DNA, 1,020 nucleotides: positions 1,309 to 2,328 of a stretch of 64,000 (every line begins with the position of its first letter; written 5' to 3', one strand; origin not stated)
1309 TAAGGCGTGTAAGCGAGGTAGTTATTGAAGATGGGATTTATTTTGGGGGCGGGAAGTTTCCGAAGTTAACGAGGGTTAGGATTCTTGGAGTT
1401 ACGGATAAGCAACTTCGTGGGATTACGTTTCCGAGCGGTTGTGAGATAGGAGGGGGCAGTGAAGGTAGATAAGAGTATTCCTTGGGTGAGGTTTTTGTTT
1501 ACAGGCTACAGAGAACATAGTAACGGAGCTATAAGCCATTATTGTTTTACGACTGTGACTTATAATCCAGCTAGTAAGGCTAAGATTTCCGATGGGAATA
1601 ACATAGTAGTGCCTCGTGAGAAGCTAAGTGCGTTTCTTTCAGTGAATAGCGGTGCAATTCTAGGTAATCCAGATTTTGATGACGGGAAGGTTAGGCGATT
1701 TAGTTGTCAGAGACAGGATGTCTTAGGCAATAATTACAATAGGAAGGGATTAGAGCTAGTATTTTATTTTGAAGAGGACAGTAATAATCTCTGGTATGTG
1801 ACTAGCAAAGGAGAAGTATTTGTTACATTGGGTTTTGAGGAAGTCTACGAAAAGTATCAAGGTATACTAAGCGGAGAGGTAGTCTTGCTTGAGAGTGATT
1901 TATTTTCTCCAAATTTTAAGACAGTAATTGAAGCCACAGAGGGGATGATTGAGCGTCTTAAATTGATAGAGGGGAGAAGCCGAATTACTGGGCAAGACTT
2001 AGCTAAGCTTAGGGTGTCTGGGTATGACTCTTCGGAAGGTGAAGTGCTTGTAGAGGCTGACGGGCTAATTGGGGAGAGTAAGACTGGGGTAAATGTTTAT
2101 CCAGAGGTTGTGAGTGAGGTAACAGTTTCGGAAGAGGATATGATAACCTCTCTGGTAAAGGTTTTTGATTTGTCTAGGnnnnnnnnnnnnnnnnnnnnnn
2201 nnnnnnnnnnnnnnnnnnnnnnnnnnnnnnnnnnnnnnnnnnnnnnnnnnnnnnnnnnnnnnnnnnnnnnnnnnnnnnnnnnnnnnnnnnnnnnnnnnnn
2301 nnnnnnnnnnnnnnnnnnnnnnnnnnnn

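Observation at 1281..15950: A 15-kb tandem array of at least 11 strongly diverged paralogs with a common three-part architecture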

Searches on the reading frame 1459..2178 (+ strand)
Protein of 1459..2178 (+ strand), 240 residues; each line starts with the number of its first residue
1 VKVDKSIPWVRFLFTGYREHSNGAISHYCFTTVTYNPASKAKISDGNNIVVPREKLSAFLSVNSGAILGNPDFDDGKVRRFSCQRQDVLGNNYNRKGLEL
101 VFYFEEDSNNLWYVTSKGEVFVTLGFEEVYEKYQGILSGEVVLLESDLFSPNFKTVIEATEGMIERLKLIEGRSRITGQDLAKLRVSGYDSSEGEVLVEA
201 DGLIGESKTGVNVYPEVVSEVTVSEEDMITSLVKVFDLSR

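Call 47: predict_structure(alignment_id=A3)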
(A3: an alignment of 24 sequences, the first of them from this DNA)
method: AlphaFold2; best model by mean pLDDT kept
length: 240 residues; sequences in the alignment: 24
mean_pLDDT: 82.5   pTM: 0.64
mean pLDDT of the five models: 82.5, 81.8, 79.9, 78.6, 77.4
residues with pLDDT >= 90: 71; 70-90: 140; 50-70: 13; < 50: 16
segments of 3 or more residues with pLDDT < 50: 82-92
pLDDT, mean of each block of 10 residues (from residue 1): 77 85 86 87 83 93 86 55 45 61 85 85 85 80 79 81 89 88 87 88 92 95 94 94
secondary structure, 60 per line:
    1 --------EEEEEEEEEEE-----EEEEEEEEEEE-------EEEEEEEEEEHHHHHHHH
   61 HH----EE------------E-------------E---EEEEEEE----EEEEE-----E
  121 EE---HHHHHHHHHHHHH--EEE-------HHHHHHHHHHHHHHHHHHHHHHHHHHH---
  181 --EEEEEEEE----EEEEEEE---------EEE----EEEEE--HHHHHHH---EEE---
elements in order: E9-19 E25-35 E43-52 H53-62 E99-105 E110-114 E120-122 H126-138 E141-143 H151-177 E183-190 E195-201 E211-213 E218-222 H225-231 E235-237
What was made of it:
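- A separate model of residues 1-240 (pLDDT 82.5) gave the same secondary structure (call 47).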

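Call 51: fold_search(model_id=the predicted structure, library=pdb)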
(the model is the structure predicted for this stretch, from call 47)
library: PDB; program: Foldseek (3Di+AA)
matches with E <= 10: 619; with E <= 0.001: 0
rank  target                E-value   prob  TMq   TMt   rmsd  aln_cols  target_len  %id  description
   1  2yps_A                2.2e-01  0.18  0.13  0.25   7.0        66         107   14  Crystal structure of the PX domain of human sorting nexin 3 (released 2013-03-20)
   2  2csk_MODEL_1_A        4.7e-01  0.10  0.15  0.23  15.1       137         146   12  Solution structure of PX domain from human SNX12 (released 2005-11-22)
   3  3pyi_B                4.7e-01  0.03  0.10  0.15  17.4       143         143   10  Structure of the N-terminal domain of C. elegans SAS-6 (released 2011-02-09)
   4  8z92_B                5.0e-01  0.05  0.15  0.09  15.3       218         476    7  Crystal structure of CrtAgo/TIR-APAZ in complex with guide DNA and 16-nt target DNA (released 2025-03-12)
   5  9a2p_MODEL_1_A        6.0e-01  0.10  0.14  0.06  19.1       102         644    9  Model of E. coli FtsH by in-cell photo-crosslinking MS and deep learning (released 2023-02-24)
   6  2y3w_B                6.0e-01  0.02  0.11  0.14  17.8       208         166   11  N-terminal head domain and beginning of coiled coil domain of Danio rerio SAS-6 (released 2011-02-09)
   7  9q8n_B                6.8e-01  0.18  0.15  0.22   8.3        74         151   11  Cryo-EM structure of Shigella flexneri LptDE bound by a Bicyclic peptide molecule (Compound 16) (released 2025-10-15)
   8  8j9g_A                7.2e-01  0.05  0.17  0.10  15.9       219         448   10  CrtSPARTA hetero-dimer bound with guide-target, state 1 (released 2024-03-06)
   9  5hp6                  7.7e-01  0.03  0.10  0.05  14.8       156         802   13  Structure of AbnA, a GH43 extracellular arabinanase from Geobacillus stearothermophilus (a new conformational state) (released 2017-02-01)
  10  9i97_B                8.1e-01  0.11  0.12  0.18   9.1        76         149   12  Cryo-EM structure of Shigella flexneri LptDE in complex with a Bicyclic Peptide binder (Compound 12) (released 2025-10-15)
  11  2r76_B                8.1e-01  0.09  0.11  0.18   8.3        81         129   11  Crystal structure of the rare lipoprotein B (SO_1173) from Shewanella oneidensis, Northeast Structural Genomics Consor (released 2007-09-25)
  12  6q4w_B                8.1e-01  0.03  0.11  0.10   9.4       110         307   12  Structure of MPT-1, a GDP-Man-dependent mannosyltransferase from Leishmania mexicana (released 2019-09-18)
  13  9i5x_c                8.1e-01  0.03  0.09  0.16  11.1        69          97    9  Porphyromonas gingivalis 70S ribosome (W83 Strain) (released 2025-08-20)
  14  2y3v_D                8.1e-01  0.02  0.09  0.13  16.5       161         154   12  N-terminal head domain of Danio rerio SAS-6 (released 2011-02-09)
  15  6c95_B                9.2e-01  0.12  0.12  0.16   7.2        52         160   19  The Human NatA (Naa10/Naa15) amino-terminal acetyltransferase complex bound to HYPK (released 2018-06-06)
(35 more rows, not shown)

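Call 67: search_solved_structures(query=A3, max_evalue=10)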
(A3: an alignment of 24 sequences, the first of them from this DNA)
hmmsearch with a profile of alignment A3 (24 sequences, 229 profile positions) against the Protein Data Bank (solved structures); distinct sequences matched with E-value up to 10: 9.
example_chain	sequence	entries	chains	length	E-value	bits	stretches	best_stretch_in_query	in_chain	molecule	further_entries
9e78_1O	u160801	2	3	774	0.12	15.6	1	174-220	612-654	RIB72B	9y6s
6b4c_A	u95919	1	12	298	0.28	14.4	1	21-99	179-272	Viperin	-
9dgw_A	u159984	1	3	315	0.32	14.2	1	21-99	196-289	Radical SAM core domain-containing protein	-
7n7i_A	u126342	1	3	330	0.35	14.1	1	21-99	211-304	Viperin-like enzyme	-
8uao_A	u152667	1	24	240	0.54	13.5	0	112-160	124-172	DpHF18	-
5onn_A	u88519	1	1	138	0.99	12.6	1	81-114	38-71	L-ectoine synthase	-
5ono_A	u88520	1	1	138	0.99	12.6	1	81-114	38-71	L-ectoine synthase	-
8ub3_A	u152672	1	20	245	1.2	12.4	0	112-161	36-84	DpHF7 filament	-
5onm_A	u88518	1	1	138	1.5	12.1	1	81-112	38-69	L-ectoine synthase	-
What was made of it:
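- Tried and rejected: A PDB profile search with the N-terminal half gave nothing (call 67).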
